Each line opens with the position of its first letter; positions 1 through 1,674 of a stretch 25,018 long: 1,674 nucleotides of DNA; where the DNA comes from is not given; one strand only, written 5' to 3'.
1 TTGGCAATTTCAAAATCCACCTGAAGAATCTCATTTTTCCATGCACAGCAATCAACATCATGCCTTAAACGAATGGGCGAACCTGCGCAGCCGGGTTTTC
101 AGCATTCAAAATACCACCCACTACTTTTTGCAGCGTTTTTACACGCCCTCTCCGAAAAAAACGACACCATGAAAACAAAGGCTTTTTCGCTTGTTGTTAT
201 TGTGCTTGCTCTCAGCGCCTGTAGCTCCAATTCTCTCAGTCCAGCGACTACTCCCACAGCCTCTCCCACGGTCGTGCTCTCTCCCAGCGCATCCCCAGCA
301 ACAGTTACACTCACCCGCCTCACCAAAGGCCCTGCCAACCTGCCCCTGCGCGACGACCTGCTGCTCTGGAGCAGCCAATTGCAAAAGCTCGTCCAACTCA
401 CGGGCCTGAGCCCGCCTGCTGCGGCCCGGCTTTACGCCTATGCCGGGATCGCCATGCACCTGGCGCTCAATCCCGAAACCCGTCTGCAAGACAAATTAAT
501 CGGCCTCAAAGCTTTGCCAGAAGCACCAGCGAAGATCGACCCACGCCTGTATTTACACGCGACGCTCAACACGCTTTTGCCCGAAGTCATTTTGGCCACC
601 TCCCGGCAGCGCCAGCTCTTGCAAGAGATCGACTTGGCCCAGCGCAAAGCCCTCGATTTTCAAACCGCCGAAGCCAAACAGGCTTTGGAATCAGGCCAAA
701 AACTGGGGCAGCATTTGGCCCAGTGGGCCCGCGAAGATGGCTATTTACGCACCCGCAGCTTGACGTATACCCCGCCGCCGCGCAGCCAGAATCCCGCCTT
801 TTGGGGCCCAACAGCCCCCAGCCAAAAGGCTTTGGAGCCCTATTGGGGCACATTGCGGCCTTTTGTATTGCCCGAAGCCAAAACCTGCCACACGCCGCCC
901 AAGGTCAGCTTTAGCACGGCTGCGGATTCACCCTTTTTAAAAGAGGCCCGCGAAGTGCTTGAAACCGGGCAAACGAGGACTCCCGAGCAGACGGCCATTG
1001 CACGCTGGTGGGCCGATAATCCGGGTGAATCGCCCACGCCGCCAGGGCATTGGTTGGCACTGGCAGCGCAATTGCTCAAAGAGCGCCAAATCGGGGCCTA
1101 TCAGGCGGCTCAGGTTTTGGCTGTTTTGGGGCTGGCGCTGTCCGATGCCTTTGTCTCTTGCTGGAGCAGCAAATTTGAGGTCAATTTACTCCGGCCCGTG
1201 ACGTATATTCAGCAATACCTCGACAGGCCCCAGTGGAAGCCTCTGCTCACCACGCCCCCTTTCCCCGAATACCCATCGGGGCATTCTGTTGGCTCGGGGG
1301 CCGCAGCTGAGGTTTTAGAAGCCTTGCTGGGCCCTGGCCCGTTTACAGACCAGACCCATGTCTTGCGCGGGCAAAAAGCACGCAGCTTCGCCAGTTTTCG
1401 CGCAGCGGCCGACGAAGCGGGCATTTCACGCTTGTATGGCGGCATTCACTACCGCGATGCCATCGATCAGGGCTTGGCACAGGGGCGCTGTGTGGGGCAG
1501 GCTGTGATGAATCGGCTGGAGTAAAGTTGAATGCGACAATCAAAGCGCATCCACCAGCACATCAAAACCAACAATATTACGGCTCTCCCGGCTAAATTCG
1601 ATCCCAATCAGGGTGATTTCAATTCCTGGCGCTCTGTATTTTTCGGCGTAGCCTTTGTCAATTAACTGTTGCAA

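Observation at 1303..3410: Low-GC cargo gene sits between two diverged 220-bp copies of the PAP2 gene's 3' end, which differ almost only at synonymous sites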

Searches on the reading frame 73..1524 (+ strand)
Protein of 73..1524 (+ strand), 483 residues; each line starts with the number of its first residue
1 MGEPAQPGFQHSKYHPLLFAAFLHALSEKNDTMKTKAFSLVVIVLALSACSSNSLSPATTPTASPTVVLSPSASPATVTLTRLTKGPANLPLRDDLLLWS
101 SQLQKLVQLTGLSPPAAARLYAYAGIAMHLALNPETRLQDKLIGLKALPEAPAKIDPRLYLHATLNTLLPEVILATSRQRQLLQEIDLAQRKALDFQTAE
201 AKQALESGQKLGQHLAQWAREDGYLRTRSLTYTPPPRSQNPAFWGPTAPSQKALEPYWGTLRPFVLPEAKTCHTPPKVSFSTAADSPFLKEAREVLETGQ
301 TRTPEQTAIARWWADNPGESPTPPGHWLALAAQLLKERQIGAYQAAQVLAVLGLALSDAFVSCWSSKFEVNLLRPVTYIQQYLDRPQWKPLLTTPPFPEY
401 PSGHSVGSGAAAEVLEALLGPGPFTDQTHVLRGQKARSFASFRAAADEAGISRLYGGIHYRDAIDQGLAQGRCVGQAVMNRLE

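Call 7: search_protein_families(library=pfam, proteins=[window:73-1524:+], max_evalue=0.01)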
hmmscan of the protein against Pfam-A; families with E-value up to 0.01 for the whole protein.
window:73-1524:+ (483 aa): 1 family
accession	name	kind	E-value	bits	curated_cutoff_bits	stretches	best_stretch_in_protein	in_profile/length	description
PF01569.27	PAP2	-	3.3e-10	40.3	27.2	1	350-479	5-122/130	PAP2 superfamily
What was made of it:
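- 73..1524 (+): Intact PAP2 / vanadium-haloperoxidase-like gene. The likely true start is 169 (MKTKAFS...). It carries motifs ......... (1171-1197), PSGH (1273-1284) and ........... (1426-1458). Pfam PF01569, E=3e-10 (call 7).
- Checked: Position and frame: copy A is the in-frame 3' end of ORF 73-1524, which hits Pfam PAP2 (call 7).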

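Call 9: find_homologous_proteins(query=window:73-1524:+)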
Query window:73-1524:+ (483 aa): 7151 proteins with E <= 0.001 among 8000 candidates; the best 120 are listed.
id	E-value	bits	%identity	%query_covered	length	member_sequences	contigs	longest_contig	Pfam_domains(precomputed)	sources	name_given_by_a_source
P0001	4.1e-284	961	96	93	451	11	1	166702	PF22778.4,PF01569.28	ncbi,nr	ncbi:MAG: vanadium-dependent haloperoxidase [Candidatus Sericytochromatia bacterium]|nr:vanadium-dep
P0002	6.0e-209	713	73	89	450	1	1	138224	PF22778.4,PF01569.28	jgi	jgi:hypothetical protein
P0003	3.1e-189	648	62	98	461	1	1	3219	PF22778.4,PF01569.28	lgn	-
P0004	6.5e-139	482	38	79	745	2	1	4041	PF22778.4,PF01569.28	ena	-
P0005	1.0e-122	428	46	94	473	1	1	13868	PF22778.4,PF01569.28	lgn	-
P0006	2.1e-101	358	47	80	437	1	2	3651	PF22778.4,PF01569.28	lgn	-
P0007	7.7e-100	353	47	80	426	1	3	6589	PF22778.4,PF01569.28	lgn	-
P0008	7.0e-97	343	43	89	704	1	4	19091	PF22778.4,PF01569.28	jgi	jgi:hypothetical protein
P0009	8.2e-97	343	41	93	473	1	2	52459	PF22778.4,PF01569.28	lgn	-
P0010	8.3e-97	343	48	78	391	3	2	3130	PF22778.4,PF01569.28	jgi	jgi:hypothetical protein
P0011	1.3e-95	339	41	93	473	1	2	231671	PF22778.4,PF01569.28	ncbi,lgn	-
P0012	3.1e-95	338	44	85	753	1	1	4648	PF22778.4,PF01569.28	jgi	jgi:PAP2 superfamily protein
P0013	3.9e-95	337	41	80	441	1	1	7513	PF22778.4,PF01569.28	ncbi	-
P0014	4.2e-95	337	42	80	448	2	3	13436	PF22778.4,PF01569.28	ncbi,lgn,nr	ncbi:MAG: vanadium-dependent haloperoxidase [Bacteroidia bacterium]|nr:vanadium-dependent haloperoxi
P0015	7.7e-95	337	46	80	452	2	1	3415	PF22778.4,PF01569.28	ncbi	-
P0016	1.4e-94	336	44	89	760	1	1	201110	PF22778.4,PF01569.28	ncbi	-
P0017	2.4e-94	335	39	93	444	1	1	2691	PF22778.4,PF01569.28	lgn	-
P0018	2.7e-94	335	44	88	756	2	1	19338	PF22778.4,PF01569.28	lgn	-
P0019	3.4e-94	334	41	80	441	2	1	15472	PF22778.4,PF01569.28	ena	-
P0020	6.7e-94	333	44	80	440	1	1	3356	PF22778.4,PF01569.28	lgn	-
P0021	7.3e-94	333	42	80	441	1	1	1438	PF22778.4,PF01569.28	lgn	-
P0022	8.7e-94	333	44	80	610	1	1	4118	PF22778.4,PF01569.28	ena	-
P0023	1.3e-93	332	44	79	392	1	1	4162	PF22778.4,PF01569.28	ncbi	ncbi:MAG: vanadium-dependent haloperoxidase [Candidatus Sericytochromatia bacterium]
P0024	1.9e-93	332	39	79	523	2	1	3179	PF22778.4,PF01569.28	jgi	jgi:hypothetical protein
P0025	3.2e-93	331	43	80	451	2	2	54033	PF22778.4,PF01569.28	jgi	jgi:hypothetical protein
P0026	3.3e-93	331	42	80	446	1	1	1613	PF22778.4,PF01569.28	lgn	-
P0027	3.8e-93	331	40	87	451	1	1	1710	PF22778.4,PF01569.28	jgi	jgi:hypothetical protein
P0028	5.3e-93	330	41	80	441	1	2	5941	PF22778.4,PF01569.28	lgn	-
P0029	5.4e-93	330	44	80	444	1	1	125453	PF22778.4,PF01569.28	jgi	-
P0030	6.1e-93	330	45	80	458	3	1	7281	PF22778.4,PF01569.28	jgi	jgi:hypothetical protein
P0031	9.7e-93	330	41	80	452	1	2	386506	PF22778.4,PF01569.28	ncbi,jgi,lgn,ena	-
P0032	9.8e-93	330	43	80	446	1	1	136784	PF22778.4,PF01569.28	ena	-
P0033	1.1e-92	329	43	80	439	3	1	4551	PF22778.4,PF01569.28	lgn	-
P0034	1.2e-92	329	44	80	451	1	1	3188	PF22778.4,PF01569.28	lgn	-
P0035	1.5e-92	329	43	80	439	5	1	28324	PF22778.4,PF01569.28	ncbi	-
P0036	1.9e-92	329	43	80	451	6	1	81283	PF22778.4,PF01569.28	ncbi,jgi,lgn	jgi:hypothetical protein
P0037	3.3e-92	328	42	80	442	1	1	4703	PF22778.4,PF01569.28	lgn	-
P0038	3.9e-92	328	43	80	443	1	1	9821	PF22778.4,PF01569.28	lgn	-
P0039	4.4e-92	327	42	80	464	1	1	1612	PF22778.4,PF01569.28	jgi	jgi:hypothetical protein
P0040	4.4e-92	327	38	93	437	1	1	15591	PF22778.4,PF01569.28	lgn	-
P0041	4.7e-92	327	42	80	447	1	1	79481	PF22778.4,PF01569.28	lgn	-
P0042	6.4e-92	327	45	79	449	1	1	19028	PF22778.4,PF01569.28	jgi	jgi:hypothetical protein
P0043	6.4e-92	327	40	81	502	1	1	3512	PF22778.4,PF01569.28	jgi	jgi:hypothetical protein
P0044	8.5e-92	326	41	80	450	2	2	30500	PF22778.4,PF01569.28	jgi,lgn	jgi:hypothetical protein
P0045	1.0e-91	326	40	81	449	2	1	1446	PF22778.4,PF01569.28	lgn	-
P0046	1.2e-91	326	39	93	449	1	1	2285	PF22778.4,PF01569.28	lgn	-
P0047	4.4e-91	324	40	79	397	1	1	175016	PF22778.4,PF01569.28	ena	-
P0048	4.8e-91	324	41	80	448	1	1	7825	PF22778.4,PF01569.28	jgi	jgi:hypothetical protein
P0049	4.8e-91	324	42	80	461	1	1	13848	PF22778.4,PF01569.28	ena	-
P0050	6.0e-91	324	41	87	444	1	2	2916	PF22778.4,PF01569.28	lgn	-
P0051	6.3e-91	324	42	80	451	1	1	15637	PF22778.4,PF01569.28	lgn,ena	-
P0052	6.5e-91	324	44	80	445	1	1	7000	PF22778.4,PF01569.28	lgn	-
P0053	6.6e-91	324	43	81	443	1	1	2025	PF22778.4,PF01569.28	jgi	jgi:PAP2 superfamily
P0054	7.2e-91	323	42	81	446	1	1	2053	PF22778.4,PF01569.28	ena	-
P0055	7.5e-91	323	46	78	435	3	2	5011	PF22778.4,PF01569.28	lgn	-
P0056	8.5e-91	323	40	92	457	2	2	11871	PF22778.4,PF01569.28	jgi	jgi:hypothetical protein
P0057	9.8e-91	323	42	80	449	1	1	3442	PF22778.4,PF01569.28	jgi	jgi:hypothetical protein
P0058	1.0e-90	323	38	91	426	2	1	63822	PF22778.4,PF01569.28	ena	-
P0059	1.1e-90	323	42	80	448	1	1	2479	PF22778.4,PF01569.28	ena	-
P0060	1.4e-90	322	42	80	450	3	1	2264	PF22778.4,PF01569.28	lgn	-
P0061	1.5e-90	322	43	80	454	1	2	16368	PF22778.4,PF01569.28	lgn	-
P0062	1.6e-90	322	43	79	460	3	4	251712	PF22778.4,PF01569.28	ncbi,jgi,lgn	jgi:hypothetical protein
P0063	1.7e-90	322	42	80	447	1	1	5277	PF22778.4,PF01569.28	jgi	jgi:PAP2 superfamily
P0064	1.8e-90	322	42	80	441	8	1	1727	PF22778.4,PF01569.28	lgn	-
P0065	2.4e-90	322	41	80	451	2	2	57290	PF22778.4,PF01569.28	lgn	-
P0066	3.0e-90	321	42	80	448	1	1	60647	PF22778.4,PF01569.28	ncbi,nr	ncbi:MAG: vanadium-dependent haloperoxidase [bacterium]|nr:vanadium-dependent haloperoxidase [bacter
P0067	4.4e-90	321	42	80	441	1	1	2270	PF22778.4,PF01569.28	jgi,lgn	-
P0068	4.5e-90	321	41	80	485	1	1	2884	PF22778.4,PF01569.28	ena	-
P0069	4.6e-90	321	43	80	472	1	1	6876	PF22778.4,PF01569.28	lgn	-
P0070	6.7e-90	320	41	80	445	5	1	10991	PF22778.4,PF01569.28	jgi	jgi:hypothetical protein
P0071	7.7e-90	320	44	79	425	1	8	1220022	PF22778.4,PF01569.28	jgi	jgi:hypothetical protein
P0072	9.7e-90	320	44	80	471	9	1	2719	PF22778.4,PF01569.28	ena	-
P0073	1.0e-89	320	40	81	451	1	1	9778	PF22778.4,PF01569.28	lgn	-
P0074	1.2e-89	319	43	80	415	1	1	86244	PF22778.4,PF01569.28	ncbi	ncbi:MAG: hypothetical protein OHK0046_45270 [Anaerolineae bacterium]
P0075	1.2e-89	319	39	80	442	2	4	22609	PF22778.4,PF01569.28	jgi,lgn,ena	-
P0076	1.3e-89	319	41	80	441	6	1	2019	PF22778.4,PF01569.28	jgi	jgi:hypothetical protein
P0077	1.6e-89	319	44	80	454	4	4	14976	PF22778.4,PF01569.28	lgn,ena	-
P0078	1.6e-89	319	41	80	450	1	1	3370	PF22778.4,PF01569.28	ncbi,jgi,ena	jgi:hypothetical protein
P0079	1.9e-89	319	43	80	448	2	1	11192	PF22778.4,PF01569.28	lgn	-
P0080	1.9e-89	319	42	80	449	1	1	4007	PF22778.4,PF01569.28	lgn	-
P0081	2.0e-89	319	39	80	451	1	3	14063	PF22778.4,PF01569.28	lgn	-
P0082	2.1e-89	319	42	80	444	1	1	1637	PF22778.4,PF01569.28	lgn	-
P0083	2.7e-89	318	42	81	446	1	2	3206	PF22778.4,PF01569.28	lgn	-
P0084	2.8e-89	318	42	84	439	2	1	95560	PF22778.4,PF01569.28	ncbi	-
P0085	3.0e-89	318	43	80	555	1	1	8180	PF22778.4,PF01569.28,PF07593.19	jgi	jgi:hypothetical protein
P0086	3.5e-89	318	39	85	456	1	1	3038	PF22778.4,PF01569.28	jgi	jgi:hypothetical protein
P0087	3.5e-89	318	40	77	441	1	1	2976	PF22778.4,PF01569.28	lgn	-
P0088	3.6e-89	318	39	80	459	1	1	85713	PF22778.4,PF01569.28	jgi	jgi:hypothetical protein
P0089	3.7e-89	318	46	79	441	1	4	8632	PF22778.4,PF01569.28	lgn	-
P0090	3.8e-89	318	40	79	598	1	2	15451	PF22778.4,PF01569.28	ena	-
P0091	3.8e-89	318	42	80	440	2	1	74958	PF22778.4,PF01569.28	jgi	jgi:hypothetical protein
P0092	3.8e-89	318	40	84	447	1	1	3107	PF22778.4,PF01569.28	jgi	jgi:hypothetical protein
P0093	3.9e-89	318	42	80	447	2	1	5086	PF22778.4,PF01569.28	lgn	-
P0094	4.5e-89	317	42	80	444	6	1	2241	PF22778.4,PF01569.28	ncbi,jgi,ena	jgi:hypothetical protein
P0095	4.6e-89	317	42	80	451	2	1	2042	PF22778.4,PF01569.28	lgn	-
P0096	5.1e-89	317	42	80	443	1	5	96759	PF22778.4,PF01569.28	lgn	-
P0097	5.4e-89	317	43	80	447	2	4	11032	PF22778.4,PF01569.28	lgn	-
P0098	5.5e-89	317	38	84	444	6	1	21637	PF22778.4,PF01569.28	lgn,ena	-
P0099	6.1e-89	317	44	80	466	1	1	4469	PF22778.4,PF01569.28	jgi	jgi:hypothetical protein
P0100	6.3e-89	317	40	80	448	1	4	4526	PF22778.4,PF01569.28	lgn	-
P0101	7.9e-89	317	41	80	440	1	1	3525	PF22778.4,PF01569.28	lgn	-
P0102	8.0e-89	317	44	78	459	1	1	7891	PF22778.4,PF01569.28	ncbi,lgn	-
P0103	8.9e-89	317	41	80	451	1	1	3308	PF22778.4,PF01569.28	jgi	jgi:hypothetical protein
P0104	1.0e-88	316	40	80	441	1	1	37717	PF22778.4,PF01569.28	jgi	jgi:hypothetical protein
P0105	1.1e-88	316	47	61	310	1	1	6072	PF22778.4,PF01569.28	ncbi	ncbi:MAG: vanadium-dependent haloperoxidase, partial [Bacteroidia bacterium]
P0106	1.1e-88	316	43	80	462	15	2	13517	PF22778.4,PF01569.28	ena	-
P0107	1.1e-88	316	41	84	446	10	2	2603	PF22778.4,PF01569.28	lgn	-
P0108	1.2e-88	316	41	80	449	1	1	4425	PF22778.4,PF01569.28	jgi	jgi:PAP2 superfamily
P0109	1.3e-88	316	41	81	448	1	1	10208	PF22778.4,PF01569.28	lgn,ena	-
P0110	1.3e-88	316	40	80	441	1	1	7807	PF22778.4,PF01569.28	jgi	jgi:hypothetical protein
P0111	1.4e-88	316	40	80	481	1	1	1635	PF22778.4,PF01569.28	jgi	jgi:membrane-associated phospholipid phosphatase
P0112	1.6e-88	316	45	78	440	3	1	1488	PF22778.4,PF01569.28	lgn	-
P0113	1.6e-88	316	43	80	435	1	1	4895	PF22778.4,PF01569.28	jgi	jgi:hypothetical protein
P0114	1.7e-88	316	43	82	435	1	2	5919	PF22778.4,PF01569.28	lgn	-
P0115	1.7e-88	316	43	80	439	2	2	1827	PF22778.4,PF01569.28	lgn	-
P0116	1.7e-88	316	40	80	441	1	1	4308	PF22778.4,PF01569.28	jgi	jgi:hypothetical protein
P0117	1.9e-88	315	42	79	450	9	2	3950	PF22778.4,PF01569.28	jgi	jgi:hypothetical protein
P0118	2.1e-88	315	41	80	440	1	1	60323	PF22778.4,PF01569.28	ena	-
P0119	2.3e-88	315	42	80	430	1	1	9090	PF22778.4,PF01569.28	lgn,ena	-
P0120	2.3e-88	315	41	80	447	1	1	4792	PF22778.4,PF01569.28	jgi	jgi:hypothetical protein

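Call 10: find_encoding_contigs(protein=window:73-1524:+, flank=6000)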
Protein window:73-1524:+ (483 aa): no gene with exactly this product is on record in the collection.

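Call 12: list_cluster_members(proteins=[P0001])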
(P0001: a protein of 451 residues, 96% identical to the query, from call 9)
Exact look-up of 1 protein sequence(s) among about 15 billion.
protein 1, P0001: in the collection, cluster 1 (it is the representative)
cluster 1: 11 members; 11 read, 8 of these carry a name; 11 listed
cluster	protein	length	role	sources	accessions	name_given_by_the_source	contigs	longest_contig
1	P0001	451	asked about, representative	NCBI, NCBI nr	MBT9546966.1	MAG: vanadium-dependent haloperoxidase [Candidatus Sericytochromatia bacterium] | vanadium-dependent haloperoxidase [Candidatus Sericytochromatia bacterium]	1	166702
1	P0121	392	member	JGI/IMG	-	hypothetical protein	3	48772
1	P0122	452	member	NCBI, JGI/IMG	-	hypothetical protein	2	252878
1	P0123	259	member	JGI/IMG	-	hypothetical protein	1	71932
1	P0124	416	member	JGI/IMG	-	hypothetical protein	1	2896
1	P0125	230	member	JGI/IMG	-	hypothetical protein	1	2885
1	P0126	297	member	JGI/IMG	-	hypothetical protein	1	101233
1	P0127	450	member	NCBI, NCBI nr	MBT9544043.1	MAG: vanadium-dependent haloperoxidase [Candidatus Sericytochromatia bacterium] | vanadium-dependent haloperoxidase [Candidatus Sericytochromatia bacterium]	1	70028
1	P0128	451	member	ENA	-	-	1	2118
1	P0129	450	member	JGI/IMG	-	-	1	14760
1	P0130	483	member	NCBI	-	-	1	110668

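Call 14: find_encoding_contigs(protein=P0001, flank=6000, max_places=4)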
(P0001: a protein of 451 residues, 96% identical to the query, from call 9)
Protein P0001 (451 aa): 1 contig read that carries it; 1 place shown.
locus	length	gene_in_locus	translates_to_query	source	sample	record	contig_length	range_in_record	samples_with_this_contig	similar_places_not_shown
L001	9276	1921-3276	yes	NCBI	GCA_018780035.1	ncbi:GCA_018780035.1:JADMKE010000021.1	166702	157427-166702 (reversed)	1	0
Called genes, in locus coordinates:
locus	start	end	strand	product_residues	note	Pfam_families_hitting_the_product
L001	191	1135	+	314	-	PF25021:TEN_NHL (faint), PF01436:NHL (faint)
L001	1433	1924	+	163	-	-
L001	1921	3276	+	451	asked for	PF01569:PAP2, PF22778:VCPO_2nd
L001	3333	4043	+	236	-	PF00413:Peptidase_M10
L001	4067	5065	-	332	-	-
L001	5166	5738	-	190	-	-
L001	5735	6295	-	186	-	-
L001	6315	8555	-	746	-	-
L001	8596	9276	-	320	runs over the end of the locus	-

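Call 15: find_encoding_contigs(protein=P0122, flank=6000, max_places=4)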
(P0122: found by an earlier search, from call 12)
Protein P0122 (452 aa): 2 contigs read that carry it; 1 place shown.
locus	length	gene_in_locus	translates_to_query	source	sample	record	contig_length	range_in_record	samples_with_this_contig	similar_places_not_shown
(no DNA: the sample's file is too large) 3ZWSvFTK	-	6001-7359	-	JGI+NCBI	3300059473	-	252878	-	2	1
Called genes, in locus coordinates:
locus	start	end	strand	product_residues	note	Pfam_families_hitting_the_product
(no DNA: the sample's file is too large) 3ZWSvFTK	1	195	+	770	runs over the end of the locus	PF00535:Glycos_transf_2, PF10111:Glyco_tranf_2_2 (faint), PF13641:Glyco_tranf_2_3 (faint), PF13432:TPR_16 (faint), PF07719:TPR_2 (faint), PF00535:Glycos_transf_2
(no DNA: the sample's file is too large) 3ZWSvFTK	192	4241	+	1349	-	PF13585:CHU_C (faint), PF13860:FlgD_ig (faint), PF18962:Por_Secre_tail (faint)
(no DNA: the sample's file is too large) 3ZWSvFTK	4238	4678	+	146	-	-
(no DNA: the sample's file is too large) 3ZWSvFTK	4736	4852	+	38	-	-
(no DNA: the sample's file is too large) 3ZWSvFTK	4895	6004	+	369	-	-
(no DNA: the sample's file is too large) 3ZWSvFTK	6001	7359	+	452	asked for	PF01569:PAP2, PF22778:VCPO_2nd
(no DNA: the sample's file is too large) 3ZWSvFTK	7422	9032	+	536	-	PF09820:AAA-ATPase_like, PF08011:PDDEXK_9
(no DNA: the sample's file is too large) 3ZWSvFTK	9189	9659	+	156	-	PF00581:Rhodanese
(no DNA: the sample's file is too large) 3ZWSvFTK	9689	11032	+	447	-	PF00067:p450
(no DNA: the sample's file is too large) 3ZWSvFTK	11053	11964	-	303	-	-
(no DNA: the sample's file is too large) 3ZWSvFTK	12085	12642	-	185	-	PF08212:Lipocalin_2, PF00061:Lipocalin (weak)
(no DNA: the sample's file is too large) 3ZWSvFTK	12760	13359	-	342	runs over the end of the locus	-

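Call 16: find_encoding_contigs(protein=P0127, flank=6000, max_places=4)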
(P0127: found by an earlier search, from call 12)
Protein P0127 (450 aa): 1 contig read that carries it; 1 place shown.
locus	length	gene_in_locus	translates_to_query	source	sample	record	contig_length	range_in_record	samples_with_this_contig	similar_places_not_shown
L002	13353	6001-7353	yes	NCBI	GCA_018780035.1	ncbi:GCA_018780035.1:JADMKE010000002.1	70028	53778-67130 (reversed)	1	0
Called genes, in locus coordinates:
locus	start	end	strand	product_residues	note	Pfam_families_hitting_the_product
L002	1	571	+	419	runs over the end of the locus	PF00535:Glycos_transf_2, PF25060:ARM_TT21_2nd (faint)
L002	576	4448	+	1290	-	PF13585:CHU_C (faint), PF13860:FlgD_ig (weak)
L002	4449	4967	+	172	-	-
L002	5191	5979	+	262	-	-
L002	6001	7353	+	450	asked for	PF01569:PAP2, PF22778:VCPO_2nd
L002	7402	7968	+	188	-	-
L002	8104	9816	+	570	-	PF03553:Na_H_antiporter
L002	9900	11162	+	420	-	PF05631:MFS_5 (faint), PF07690:MFS_1, PF00083:Sugar_tr, PF07690:MFS_1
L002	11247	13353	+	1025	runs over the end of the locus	-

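Call 17: find_encoding_contigs(protein=P0130, flank=10000, max_places=4)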
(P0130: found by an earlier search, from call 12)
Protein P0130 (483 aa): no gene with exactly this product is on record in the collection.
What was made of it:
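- Tried and rejected: The window's own contig could not be fetched, because exact look-ups of its PAP2 protein failed (calls 10, 17).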

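Call 18: find_encoding_contigs(protein=P0129, flank=6000, max_places=4)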
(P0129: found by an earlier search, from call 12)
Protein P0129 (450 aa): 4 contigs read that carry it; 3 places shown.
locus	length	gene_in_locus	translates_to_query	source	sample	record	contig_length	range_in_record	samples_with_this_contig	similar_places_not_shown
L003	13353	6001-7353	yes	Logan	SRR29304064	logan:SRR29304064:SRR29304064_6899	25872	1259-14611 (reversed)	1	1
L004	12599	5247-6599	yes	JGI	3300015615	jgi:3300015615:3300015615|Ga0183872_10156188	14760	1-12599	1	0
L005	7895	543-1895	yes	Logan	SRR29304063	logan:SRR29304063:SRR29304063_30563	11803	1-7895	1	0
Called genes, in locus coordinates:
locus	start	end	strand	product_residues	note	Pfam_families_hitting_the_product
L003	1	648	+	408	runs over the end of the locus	PF00535:Glycos_transf_2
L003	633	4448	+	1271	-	PF13585:CHU_C (faint), PF13860:FlgD_ig (faint)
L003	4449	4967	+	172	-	-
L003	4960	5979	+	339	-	-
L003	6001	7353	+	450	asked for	PF01569:PAP2, PF22778:VCPO_2nd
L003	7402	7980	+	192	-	-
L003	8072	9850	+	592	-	PF03553:Na_H_antiporter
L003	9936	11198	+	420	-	PF05631:MFS_5 (faint), PF07690:MFS_1, PF00083:Sugar_tr, PF07690:MFS_1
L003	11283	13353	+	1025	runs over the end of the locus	-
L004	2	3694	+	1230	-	?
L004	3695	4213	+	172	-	-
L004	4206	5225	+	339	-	-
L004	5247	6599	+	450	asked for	PF01569:PAP2, PF22778:VCPO_2nd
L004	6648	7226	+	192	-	-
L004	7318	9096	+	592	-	PF03553:Na_H_antiporter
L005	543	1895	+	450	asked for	PF01569:PAP2, PF22778:VCPO_2nd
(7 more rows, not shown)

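Call 19: find_encoding_contigs(protein=P0123, flank=6000, max_places=4)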
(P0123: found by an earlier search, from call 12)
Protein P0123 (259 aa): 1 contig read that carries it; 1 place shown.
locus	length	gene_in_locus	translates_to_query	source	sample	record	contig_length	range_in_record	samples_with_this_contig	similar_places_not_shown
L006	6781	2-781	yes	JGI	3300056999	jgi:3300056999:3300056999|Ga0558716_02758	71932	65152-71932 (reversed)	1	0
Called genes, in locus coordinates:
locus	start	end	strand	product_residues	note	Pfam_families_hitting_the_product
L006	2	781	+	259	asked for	PF01569:PAP2, PF22778:VCPO_2nd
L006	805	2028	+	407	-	PF06739:SBBP (faint), PF05787:PhoX (faint), PF25021:TEN_NHL (weak), PF01436:NHL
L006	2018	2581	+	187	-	-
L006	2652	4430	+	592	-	PF03553:Na_H_antiporter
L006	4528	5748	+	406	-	PF07690:MFS_1, PF00083:Sugar_tr, PF07690:MFS_1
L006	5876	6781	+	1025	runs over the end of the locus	-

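Call 37: search_protein_families(library=ncbifam, proteins=[window:73-1524:+], max_evalue=0.001)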
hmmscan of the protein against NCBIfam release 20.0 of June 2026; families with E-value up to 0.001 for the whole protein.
window:73-1524:+ (483 aa): 0 families
